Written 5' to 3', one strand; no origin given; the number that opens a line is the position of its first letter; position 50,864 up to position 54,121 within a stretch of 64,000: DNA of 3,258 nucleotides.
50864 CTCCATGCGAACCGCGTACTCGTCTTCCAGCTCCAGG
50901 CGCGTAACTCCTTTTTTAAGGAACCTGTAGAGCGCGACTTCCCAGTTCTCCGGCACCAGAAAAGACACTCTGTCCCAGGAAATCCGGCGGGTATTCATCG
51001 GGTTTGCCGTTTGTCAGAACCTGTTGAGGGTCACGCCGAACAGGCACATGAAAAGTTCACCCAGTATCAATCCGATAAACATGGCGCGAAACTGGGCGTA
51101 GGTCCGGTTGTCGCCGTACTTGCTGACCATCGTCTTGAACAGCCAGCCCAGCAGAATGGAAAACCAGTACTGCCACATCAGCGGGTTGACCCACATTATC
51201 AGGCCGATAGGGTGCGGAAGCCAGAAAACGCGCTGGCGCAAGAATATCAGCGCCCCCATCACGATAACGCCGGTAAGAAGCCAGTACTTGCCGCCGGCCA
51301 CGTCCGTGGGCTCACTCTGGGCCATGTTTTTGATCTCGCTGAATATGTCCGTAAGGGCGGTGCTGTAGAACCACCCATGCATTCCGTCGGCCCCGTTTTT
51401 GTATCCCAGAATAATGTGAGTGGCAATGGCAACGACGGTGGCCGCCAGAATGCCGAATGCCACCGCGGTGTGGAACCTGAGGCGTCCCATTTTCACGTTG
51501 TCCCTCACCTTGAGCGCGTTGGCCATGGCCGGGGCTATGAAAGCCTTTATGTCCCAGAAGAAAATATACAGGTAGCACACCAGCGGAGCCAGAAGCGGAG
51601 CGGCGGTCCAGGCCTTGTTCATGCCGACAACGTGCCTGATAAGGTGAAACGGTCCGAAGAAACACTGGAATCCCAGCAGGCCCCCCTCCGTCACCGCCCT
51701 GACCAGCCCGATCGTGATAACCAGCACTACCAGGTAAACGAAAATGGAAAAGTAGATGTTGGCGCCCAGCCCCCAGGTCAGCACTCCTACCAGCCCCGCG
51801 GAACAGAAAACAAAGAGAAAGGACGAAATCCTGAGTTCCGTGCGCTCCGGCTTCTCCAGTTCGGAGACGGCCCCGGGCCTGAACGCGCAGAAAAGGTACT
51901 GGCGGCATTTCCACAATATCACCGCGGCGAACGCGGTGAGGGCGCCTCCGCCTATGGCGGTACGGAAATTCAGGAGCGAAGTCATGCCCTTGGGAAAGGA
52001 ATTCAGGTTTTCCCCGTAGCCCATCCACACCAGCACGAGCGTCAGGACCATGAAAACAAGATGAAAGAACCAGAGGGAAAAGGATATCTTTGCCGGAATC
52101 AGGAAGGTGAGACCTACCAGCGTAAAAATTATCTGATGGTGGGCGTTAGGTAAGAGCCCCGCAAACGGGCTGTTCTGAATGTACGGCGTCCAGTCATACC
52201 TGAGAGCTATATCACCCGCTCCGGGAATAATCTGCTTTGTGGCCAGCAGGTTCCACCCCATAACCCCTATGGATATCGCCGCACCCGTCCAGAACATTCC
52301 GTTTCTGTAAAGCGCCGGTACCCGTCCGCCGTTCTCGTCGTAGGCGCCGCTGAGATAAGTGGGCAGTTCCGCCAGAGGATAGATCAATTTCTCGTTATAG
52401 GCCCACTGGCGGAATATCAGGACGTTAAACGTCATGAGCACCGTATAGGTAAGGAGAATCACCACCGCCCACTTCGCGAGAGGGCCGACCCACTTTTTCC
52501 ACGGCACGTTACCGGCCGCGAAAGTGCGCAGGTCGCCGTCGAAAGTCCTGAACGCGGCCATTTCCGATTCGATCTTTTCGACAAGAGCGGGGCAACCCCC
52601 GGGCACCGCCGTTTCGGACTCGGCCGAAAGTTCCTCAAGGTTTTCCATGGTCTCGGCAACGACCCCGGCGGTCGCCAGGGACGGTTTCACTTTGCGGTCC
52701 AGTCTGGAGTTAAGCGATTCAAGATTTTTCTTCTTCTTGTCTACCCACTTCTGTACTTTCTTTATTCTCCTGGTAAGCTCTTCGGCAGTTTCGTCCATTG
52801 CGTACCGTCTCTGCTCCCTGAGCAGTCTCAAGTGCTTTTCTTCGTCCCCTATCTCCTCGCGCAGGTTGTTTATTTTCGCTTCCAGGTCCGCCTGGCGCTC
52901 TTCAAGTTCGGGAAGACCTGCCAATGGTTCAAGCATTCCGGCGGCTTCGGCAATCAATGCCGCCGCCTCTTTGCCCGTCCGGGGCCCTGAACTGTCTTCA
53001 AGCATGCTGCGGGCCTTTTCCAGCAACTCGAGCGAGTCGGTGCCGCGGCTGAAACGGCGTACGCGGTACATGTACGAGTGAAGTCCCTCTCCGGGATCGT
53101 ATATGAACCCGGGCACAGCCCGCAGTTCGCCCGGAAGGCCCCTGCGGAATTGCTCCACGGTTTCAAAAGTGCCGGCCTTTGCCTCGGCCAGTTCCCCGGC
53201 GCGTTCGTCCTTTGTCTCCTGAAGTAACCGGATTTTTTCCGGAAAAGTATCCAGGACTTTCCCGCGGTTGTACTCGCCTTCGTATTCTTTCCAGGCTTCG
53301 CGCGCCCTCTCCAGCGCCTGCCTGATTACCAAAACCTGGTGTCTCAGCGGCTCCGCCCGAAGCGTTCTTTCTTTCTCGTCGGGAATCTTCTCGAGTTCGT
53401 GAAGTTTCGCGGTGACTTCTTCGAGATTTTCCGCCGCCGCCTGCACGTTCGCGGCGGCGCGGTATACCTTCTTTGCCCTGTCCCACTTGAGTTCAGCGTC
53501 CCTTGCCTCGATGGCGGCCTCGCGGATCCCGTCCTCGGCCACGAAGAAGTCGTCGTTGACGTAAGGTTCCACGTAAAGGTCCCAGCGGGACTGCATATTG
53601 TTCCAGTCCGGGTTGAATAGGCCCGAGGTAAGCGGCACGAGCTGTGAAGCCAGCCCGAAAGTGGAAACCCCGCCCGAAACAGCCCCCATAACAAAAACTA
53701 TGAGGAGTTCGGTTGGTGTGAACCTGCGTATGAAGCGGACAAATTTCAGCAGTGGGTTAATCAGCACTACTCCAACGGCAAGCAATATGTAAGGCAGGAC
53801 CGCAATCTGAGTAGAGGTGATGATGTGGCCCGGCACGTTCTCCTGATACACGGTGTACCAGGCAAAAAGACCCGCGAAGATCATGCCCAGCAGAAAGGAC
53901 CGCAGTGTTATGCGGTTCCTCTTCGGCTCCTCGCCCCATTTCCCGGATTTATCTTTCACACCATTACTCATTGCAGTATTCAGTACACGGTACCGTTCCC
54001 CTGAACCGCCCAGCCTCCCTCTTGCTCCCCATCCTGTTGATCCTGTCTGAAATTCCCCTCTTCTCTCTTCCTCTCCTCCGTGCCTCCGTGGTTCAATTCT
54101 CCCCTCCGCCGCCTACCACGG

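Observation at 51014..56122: Pair of paralogous giant polytopic membrane proteins, one with a roughly 350-aa cytoplasmic or periplasmic coiled-coil insertion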

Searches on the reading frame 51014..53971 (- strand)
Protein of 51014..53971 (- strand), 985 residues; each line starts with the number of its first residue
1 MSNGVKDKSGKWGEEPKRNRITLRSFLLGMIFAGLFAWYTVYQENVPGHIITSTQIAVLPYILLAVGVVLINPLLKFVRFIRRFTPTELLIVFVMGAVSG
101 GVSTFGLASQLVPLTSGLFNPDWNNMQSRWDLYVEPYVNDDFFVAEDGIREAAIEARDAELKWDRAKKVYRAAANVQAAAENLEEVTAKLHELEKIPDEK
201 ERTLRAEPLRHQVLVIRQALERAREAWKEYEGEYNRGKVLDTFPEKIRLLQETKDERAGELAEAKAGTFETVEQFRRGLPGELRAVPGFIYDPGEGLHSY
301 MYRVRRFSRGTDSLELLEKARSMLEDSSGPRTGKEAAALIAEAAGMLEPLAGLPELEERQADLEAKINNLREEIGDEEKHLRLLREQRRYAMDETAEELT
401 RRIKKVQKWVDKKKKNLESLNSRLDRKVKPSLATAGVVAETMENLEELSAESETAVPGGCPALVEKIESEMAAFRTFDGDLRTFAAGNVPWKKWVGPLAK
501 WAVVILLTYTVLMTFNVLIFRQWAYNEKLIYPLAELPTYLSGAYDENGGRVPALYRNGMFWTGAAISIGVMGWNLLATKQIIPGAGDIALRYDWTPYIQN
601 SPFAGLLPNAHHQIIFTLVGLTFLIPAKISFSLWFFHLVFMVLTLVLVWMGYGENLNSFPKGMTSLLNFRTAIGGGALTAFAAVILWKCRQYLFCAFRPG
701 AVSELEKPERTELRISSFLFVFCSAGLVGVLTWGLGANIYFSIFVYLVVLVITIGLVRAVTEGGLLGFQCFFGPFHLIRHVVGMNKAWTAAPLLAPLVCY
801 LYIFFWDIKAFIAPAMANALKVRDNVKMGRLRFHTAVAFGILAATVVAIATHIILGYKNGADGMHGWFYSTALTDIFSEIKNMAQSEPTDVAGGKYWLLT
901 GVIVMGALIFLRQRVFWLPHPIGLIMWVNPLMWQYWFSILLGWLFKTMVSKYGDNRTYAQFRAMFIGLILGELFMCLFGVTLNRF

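Call 3: search_protein_families(library=pfam, proteins=[window:51014-53971:-], max_evalue=0.1)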
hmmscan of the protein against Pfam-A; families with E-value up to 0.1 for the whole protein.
window:51014-53971:- (985 aa): 4 families
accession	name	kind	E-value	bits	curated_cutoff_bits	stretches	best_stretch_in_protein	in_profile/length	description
PF20581.3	DUF6785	-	4.1e-70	237.2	25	2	475-860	129-498/498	Family of unknown function (DUF6785)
PF20580.3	DUF6784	-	1.8e-18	67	26.4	1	897-978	3-85/101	Domain of unknown function (DUF6784)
PF10376.14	Mei5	-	0.0011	19.3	28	1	356-425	115-181/207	Double-strand recombination repair protein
PF04513.17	Baculo_PEP_C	-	0.086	13.3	38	0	361-424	34-94/140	Baculovirus polyhedron envelope protein, PEP, C terminus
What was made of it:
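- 51014..53971 (-): 985-aa DUF6785/DUF6784 membrane protein, long form (NCBI MFO7870022, called as 981 aa). Pfam DUF6785 scores 237 bits in two stretches and DUF6784 67 bits (call 3).
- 51392..52549 (-): C-terminal part of the DUF6785 match (aa 475-860), including the E-K-L-x-Y-P-L motif (aa 527-533). Pfam stretch 475-860 matches model positions 129-498 (call 3).
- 51038..51283 (-): DUF6784 domain (aa 897-978): last membrane helices with a K/R-rich loop, followed by a conserved C-terminal tail. Pfam 67 bits (call 3).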

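Call 7: search_protein_families(library=ncbifam, proteins=[window:51014-53971:-], max_evalue=0.01)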
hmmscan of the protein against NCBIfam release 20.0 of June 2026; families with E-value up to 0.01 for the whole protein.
window:51014-53971:- (985 aa): 2 families
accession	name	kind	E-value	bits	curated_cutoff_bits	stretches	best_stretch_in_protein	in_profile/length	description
NF045487.1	ASRP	equivalog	0.0006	18.5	300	1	353-427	151-223/593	archaea-specific SMC-related protein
TIGR02168.1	SMC_prok_B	equivalog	0.0007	17.4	567.35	1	343-453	768-878/1181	chromosome segregation protein SMC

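Call 9: find_homologous_proteins(query=window:51014-53971:-)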
Query window:51014-53971:- (985 aa): 16 proteins with E <= 0.001 among 8000 candidates.
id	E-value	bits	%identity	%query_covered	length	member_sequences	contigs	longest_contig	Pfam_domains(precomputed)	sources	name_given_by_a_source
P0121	0.0e+0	2246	100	100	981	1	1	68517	PF20580.4,PF20581.4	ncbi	ncbi:MAG: DUF6785 family protein [Kiritimatiellia bacterium]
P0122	0.0e+0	1044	50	98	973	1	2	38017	PF20580.4,PF20581.4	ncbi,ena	-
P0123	0.0e+0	1027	49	99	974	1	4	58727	PF20580.4,PF20581.4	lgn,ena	-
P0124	7.3e-290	982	47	98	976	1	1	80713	PF20580.4,PF20581.4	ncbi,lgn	-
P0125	3.8e-283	960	46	98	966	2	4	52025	PF20580.4,PF20581.4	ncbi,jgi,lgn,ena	-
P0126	6.8e-279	946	45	98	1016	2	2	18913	PF20580.4,PF20581.4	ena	-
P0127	3.2e-274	931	46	98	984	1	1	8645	PF20580.4,PF20581.4,PF03169.21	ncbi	ncbi:MAG: OPT/YSL family transporter [Planctomycetota bacterium]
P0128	4.9e-270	917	42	86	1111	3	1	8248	PF20580.4,PF20581.4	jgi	jgi:hypothetical protein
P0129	1.4e-259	882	44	98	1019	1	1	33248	PF20580.4,PF20581.4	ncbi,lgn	-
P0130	3.4e-256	871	43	98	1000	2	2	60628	PF20580.4,PF20581.4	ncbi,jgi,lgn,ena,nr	ncbi:MAG: hypothetical protein O3B01_13810 [Planctomycetota bacterium]|nr:hypothetical protein [Plan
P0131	7.9e-254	863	44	79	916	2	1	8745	PF20580.4,PF20581.4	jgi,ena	-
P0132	8.5e-251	853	44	96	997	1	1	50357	PF20580.4,PF20581.4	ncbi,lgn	-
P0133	3.1e-248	845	44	97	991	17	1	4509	PF20580.4,PF20581.4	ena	-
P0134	3.7e-248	844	44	99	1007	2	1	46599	PF20580.4,PF20581.4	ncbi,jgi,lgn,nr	ncbi:MAG TPA: DUF6785 family protein [Planctomycetota bacterium]|nr:DUF6785 family protein [Planctom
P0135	1.5e-230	786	42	99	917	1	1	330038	PF20580.4,PF20581.4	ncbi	-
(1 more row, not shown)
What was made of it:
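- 51014..53971 (-): 16 long-form homologues at 39-50% identity (call 9).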

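Call 15: search_solved_structures(query=A1, max_evalue=1)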
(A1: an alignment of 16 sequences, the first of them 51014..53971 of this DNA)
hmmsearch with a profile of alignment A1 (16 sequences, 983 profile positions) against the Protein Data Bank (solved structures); distinct sequences matched with E-value up to 1: 64 (the best 60 are shown).
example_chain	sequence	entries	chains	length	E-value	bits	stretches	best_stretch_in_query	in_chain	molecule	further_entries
8qae_A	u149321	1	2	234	0.0011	20.3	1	300-468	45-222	sc-apCC-6-SLLA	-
6ys8_G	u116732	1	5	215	0.013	16.8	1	325-469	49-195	GldL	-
8bd7_L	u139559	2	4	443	0.017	16.4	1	316-467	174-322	Clusterin-associated protein 1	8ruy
3l8j_A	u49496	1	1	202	0.019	16.2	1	354-502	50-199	Programmed cell death protein 10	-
3ajm_A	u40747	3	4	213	0.025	15.8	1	353-503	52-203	Programmed cell death protein 10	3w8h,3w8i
4tql_A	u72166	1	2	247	0.034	15.4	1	294-461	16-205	Three helix bundle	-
4geh_A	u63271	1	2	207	0.035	15.3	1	353-502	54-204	Programmed cell death protein 10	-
8a3k_UNK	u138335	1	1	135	0.048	14.9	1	321-438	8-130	sc-apCC-4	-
3l8i_A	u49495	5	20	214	0.063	14.5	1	332-502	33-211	Programmed cell death protein 10 | Cerebral cavernous malformations 3 protein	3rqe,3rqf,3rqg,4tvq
3o0z_A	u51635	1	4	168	0.093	13.9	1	301-441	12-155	Rho-associated protein kinase 1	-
9qgy_G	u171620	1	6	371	0.1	13.8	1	320-466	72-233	Macrolide export protein MacA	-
4ltb_A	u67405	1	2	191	0.12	13.6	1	195-335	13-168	Tripartite motif-containing 25 variant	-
7rro_B0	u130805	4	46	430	0.12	13.6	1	136-460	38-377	Tektin-2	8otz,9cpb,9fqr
5nt1_A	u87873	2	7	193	0.12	13.6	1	195-335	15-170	E3 ubiquitin/ISG15 ligase TRIM25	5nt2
2zdi_A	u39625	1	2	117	0.17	13.1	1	273-378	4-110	Prefoldin subunit beta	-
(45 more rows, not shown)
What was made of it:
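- The profile of the 985-aa family gives weak hits to MacA and EmrA hairpins among generic coiled coils (call 15). The coiled-coil PDB hits are at chance level (E 0.001-1; call 15).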

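Call 25: find_encoding_contigs(protein=P0127, flank=10000, max_places=3)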
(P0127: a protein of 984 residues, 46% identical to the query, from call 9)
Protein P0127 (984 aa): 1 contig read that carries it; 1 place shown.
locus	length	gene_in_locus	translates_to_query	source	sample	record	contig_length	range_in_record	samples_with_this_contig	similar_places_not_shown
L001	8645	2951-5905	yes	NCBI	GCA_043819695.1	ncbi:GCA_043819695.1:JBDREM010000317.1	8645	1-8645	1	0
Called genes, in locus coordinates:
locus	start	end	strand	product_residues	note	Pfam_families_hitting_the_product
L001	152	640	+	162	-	-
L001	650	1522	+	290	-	-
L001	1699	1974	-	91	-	PF01695:IstB_IS21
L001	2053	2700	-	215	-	PF00485:PRK, PF13238:AAA_18 (weak)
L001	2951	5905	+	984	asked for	PF03169:OPT (weak), PF20581:DUF6785, PF20580:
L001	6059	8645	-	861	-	PF00873:ACR_tran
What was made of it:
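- An orthologue, P0127, carries a weak OPT hit and the NCBI name 'OPT/YSL family transporter' (calls 9, 25).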

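Call 26: find_encoding_contigs(protein=P0135, flank=10000, max_places=2)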
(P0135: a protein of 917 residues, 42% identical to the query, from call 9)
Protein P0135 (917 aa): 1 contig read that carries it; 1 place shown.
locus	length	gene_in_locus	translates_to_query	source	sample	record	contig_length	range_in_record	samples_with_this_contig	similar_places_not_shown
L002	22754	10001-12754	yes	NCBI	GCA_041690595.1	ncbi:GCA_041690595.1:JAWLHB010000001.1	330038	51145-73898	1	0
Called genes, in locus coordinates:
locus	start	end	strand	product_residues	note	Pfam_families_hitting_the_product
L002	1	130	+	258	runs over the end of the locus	-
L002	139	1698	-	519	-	-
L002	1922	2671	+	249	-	PF00005:ABC_tran, PF02463:SMC_N (faint), PF13304:AAA_21 (faint)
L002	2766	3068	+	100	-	PF05402:PqqD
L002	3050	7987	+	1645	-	PF02687:FtsX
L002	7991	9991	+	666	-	PF03169:OPT (weak)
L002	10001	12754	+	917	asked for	PF20581:DUF6785, PF20580:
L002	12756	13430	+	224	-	PF02687:FtsX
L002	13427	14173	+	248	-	PF00005:ABC_tran, PF13304:AAA_21 (faint)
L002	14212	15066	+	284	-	PF01048:PNP_UDP_1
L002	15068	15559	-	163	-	PF00383:dCMP_cyt_deam_1, PF14437:MafB19-deam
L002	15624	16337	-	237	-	PF01569:PAP2, PF22778:VCPO_2nd (faint)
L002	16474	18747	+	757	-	-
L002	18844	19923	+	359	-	PF00392:GntR, PF13377:Peripla_BP_3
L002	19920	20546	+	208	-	PF07963:N_methyl, PF07596:SBP_bac_10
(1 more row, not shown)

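Call 37: search_protein_families(library=padloc, proteins=[window:51014-53971:-], max_evalue=0.001)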
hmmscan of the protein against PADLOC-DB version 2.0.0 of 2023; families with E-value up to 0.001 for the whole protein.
window:51014-53971:- (985 aa): 1 family
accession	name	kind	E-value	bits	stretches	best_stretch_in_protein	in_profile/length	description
PDLC03859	LmuB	-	3e-05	21.4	1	153-429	192-435/611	-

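Call 45: predict_structure(alignment_id=A1)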
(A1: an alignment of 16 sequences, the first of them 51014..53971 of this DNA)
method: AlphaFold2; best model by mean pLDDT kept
length: 985 residues; sequences in the alignment: 16
mean_pLDDT: 71.5   pTM: 0.65
mean pLDDT of the five models: 71.5, 70.0, 68.6, 67.6, 66.2
residues with pLDDT >= 90: 165; 70-90: 415; 50-70: 218; < 50: 187
segments of 3 or more residues with pLDDT < 50: 1-18, 52-55, 525-537, 589-634, 644-671, 761-771, 783-788, 888-894, 917-957, 979-985
pLDDT, mean of each block of 10 residues (from residue 1): 34 43 81 83 68 53 63 70 74 77 69 87 83 87 89 93 93 93 91 83 84 89 89 88 94 94 90 87 80 72 88 91 75 84 89 84 92 92 90 85 92 91 82 86 90 72 87 84 85 90 87 81 50 48 52 57 56 60 55 42 44 38 38 50 46 40 42 55 70 84 81 89 91 85 81 64 43 57 50 76 66 67 70 82 87 88 72 76 60 53 64 52 36 33 42 47 53 50 34
secondary structure, 60 per line:
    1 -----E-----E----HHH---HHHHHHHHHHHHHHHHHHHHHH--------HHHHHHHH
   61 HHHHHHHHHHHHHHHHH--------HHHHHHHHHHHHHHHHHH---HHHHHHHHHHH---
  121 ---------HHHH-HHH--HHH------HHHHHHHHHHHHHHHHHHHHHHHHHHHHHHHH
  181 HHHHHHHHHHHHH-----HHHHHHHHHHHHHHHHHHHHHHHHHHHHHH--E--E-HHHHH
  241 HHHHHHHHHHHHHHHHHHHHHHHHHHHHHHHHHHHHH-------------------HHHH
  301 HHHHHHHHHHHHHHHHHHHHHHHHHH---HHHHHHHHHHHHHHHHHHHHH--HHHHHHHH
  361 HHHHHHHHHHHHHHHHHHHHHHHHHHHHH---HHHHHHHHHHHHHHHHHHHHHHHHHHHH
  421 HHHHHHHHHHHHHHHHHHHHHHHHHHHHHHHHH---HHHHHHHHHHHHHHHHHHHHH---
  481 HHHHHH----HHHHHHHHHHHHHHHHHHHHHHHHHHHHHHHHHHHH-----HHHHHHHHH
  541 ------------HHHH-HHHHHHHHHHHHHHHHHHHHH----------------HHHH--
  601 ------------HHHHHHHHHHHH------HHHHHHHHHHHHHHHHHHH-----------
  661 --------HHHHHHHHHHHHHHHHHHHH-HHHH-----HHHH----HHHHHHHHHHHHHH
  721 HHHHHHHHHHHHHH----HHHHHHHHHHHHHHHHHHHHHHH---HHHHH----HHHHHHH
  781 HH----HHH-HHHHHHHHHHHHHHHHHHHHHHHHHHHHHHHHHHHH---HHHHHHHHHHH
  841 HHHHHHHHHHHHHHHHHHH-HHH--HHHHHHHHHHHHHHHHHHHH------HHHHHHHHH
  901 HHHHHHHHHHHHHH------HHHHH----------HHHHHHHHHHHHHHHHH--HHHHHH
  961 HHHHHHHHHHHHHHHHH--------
elements in order (helices of 4 or more, strands of 3 or more residues): H23-44 H53-77 H86-103 H107-117 H130-133 H149-193 H199-228 H236-277 H297-326 H330-350 H353-389 H393-453 H457-477 H481-486 H491-526 H532-540 H553-556 H558-578 H595-598 H613-624 H631-649 H669-688 H690-693 H699-702 H707-734 H739-761 H765-769 H774-782 H791-826 H830-859 H866-885 H892-914 H921-925 H936-952 H955-977
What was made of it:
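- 51014..53971 (-): AlphaFold model has pLDDT 71.5 (call 45).
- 53528..53914 (-): N-terminal membrane block (aa ~20-148): helices 23-44 and 53-77, the discontinuous Gly-rich helix 86-117, and the start of the loop. Helices from call 45.
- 52514..53527 (-): Helical insert of about 335 aa (aa ~149-486), probably periplasmic. Helices are 149-193, 199-228, 236-277, 297-326, 330-350, 353-389, 393-453 and 457-477, with pLDDT 80-94 (call 45).
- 53084..53149 (-): Conserved non-helical segment inside the insert (aa 275-296, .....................). The model has a coil at 278-296 between two long helices (call 45).
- On Coiled coil / helical bundle (the insert): Eight helices of 21-61 residues with pLDDT 80-94 (call 45).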
